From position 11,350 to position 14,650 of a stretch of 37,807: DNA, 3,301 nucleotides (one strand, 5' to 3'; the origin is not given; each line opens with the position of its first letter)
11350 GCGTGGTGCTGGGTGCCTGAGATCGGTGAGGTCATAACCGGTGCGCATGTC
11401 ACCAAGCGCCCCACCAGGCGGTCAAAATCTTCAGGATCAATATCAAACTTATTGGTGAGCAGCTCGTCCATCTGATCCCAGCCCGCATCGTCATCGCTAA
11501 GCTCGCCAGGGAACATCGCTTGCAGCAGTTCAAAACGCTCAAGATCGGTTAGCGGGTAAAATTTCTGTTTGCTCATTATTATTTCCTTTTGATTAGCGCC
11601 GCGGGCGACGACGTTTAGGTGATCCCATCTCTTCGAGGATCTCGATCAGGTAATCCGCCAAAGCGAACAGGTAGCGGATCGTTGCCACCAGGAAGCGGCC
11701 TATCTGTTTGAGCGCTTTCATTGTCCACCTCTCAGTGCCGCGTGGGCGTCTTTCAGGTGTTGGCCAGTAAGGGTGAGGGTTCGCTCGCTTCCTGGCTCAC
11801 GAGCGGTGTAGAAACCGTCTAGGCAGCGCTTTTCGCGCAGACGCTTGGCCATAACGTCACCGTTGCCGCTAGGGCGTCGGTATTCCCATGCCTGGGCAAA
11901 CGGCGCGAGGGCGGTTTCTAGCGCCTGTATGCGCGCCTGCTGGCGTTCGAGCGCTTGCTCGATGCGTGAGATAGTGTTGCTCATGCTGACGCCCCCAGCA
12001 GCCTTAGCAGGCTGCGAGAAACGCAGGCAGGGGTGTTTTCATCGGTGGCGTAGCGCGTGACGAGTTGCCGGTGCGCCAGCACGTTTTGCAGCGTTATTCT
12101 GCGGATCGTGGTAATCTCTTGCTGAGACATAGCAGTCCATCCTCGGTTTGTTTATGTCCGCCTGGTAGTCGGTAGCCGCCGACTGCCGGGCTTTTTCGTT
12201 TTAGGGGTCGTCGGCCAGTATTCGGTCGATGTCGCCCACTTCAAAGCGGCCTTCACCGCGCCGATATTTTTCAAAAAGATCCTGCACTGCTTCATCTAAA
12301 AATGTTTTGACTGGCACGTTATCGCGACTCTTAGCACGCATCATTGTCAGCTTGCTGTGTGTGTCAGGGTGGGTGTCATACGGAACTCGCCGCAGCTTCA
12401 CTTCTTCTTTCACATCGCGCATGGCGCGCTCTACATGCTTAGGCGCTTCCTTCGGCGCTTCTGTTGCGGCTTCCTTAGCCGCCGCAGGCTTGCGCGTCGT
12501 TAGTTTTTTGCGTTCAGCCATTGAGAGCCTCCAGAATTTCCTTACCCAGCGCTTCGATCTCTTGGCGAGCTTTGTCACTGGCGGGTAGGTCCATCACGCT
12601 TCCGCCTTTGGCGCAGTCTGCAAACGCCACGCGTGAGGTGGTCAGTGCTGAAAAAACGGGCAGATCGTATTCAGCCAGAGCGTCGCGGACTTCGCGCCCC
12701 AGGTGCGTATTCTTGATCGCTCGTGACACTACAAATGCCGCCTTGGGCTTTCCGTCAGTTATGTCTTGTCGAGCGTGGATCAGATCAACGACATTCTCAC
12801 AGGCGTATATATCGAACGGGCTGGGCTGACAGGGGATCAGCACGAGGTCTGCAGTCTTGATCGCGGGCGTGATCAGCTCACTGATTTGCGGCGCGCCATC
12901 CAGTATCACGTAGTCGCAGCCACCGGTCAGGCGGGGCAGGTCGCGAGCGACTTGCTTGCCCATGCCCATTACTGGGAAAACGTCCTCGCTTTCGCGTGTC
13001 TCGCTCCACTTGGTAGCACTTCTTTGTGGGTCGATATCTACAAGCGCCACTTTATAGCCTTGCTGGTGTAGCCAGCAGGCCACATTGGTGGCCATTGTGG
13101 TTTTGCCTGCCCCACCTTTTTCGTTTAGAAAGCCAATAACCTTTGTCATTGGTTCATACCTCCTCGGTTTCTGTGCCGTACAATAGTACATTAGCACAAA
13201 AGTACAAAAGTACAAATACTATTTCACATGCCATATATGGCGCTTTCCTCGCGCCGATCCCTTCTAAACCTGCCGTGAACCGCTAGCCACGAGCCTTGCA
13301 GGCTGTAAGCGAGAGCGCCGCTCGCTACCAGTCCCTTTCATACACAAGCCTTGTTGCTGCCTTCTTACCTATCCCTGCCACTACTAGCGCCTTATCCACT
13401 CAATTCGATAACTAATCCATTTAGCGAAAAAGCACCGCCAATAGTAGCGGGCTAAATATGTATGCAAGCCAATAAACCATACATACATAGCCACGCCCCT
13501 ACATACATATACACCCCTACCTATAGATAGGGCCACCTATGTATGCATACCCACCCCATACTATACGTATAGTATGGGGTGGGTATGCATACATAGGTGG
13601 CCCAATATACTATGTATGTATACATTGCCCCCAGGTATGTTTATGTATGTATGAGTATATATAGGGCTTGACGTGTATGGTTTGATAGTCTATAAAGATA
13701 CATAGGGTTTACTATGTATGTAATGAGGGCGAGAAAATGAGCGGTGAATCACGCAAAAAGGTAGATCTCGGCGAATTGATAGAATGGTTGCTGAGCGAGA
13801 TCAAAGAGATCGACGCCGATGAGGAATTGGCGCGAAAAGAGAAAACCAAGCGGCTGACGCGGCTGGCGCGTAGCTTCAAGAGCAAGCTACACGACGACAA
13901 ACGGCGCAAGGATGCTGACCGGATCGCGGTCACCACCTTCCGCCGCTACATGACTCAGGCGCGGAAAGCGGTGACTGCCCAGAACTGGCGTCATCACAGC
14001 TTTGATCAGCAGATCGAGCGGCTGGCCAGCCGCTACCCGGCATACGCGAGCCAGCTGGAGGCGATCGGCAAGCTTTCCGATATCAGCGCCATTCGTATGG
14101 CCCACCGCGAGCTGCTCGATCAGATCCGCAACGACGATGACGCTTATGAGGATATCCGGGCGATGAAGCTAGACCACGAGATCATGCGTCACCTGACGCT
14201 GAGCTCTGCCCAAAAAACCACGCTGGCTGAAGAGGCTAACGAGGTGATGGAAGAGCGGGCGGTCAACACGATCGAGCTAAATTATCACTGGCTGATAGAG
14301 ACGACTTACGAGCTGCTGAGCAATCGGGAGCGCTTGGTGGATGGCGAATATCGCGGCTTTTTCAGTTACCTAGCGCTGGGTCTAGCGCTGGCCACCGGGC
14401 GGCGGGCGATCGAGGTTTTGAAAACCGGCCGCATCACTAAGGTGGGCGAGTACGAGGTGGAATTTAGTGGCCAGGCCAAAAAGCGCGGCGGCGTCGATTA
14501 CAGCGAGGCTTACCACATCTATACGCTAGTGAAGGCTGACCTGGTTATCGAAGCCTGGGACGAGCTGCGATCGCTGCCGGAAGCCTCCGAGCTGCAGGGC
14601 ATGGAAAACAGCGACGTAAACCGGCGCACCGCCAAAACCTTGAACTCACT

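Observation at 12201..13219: Type Ib partition cassette (ParA plus ParG-like RHH protein) with a GTAC tetramer-box array: same geometry as TP228 parH, different box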

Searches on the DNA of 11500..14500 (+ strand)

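Call 4: search_dna_similar(query=window:11500-14500:+, collection=phages, mode=near)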
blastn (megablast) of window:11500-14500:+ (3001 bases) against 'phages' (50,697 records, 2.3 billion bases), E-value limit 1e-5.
Records with a match: 2; places in all: 2; records where one place covers at least 80% of the query: 2.
Best place of each record, by identity: 60-80% 2.
By first word of the organism name: Halomonas 2.
By host as written in the record: - 1; Halomonas aquamarina 1.
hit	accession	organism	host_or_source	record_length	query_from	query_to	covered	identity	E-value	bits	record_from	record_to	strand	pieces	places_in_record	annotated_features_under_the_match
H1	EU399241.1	Halomonas phage phiHAP-1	-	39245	229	2998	92%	79.4%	0e+0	1914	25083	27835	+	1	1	partitioning protein | protelomerase | hypothetical protein (x2) | repeat_region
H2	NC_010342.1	Halomonas phage phiHAP-1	Halomonas aquamarina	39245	229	2998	92%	79.4%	0e+0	1914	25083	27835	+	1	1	ParA-like partition protein | protelomerase | hypothetical protein (x2) | repeat_region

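Call 6: get_annotated_region(hit=H2, flank=3000)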
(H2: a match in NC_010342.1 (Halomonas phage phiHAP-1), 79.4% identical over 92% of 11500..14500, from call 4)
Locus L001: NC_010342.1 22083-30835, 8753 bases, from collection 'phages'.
description: Halomonas phage phiHAP-1, complete genome.
organism: Halomonas phage phiHAP-1 (NCBI taxid 2914010)
taxonomy: Viruses; Duplodnaviria; Heunggongvirae; Uroviricota; Caudoviricetes; Hapunavirus; Hapunavirus HAP1
host: Halomonas aquamarina; source: -; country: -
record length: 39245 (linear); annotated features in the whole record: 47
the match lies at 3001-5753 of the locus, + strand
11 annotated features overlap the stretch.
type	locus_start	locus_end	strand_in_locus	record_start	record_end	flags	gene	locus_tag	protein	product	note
CDS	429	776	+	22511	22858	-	-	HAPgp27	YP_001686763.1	hypothetical protein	ORF27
CDS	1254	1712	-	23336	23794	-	-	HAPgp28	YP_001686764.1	hypothetical protein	ORF28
CDS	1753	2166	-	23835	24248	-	-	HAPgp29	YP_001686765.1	hypothetical protein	ORF29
CDS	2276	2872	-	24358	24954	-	-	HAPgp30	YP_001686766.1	hypothetical protein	similar to phage P27; ORF30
CDS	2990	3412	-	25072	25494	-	-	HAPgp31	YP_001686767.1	hypothetical protein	ORF31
CDS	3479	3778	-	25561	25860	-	-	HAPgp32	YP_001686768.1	hypothetical protein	ORF32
CDS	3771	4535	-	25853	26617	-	-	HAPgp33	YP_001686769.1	ParA-like partition protein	ParA proteins are involved in plasmid partition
repeat_region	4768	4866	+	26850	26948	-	-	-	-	-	-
CDS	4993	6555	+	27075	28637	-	-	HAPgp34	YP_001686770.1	protelomerase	similar to VP882, N15, PY54, and VHML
CDS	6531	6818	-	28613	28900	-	-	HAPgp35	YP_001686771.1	hypothetical protein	ORF35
CDS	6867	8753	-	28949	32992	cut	-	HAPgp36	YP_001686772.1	replication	ORF36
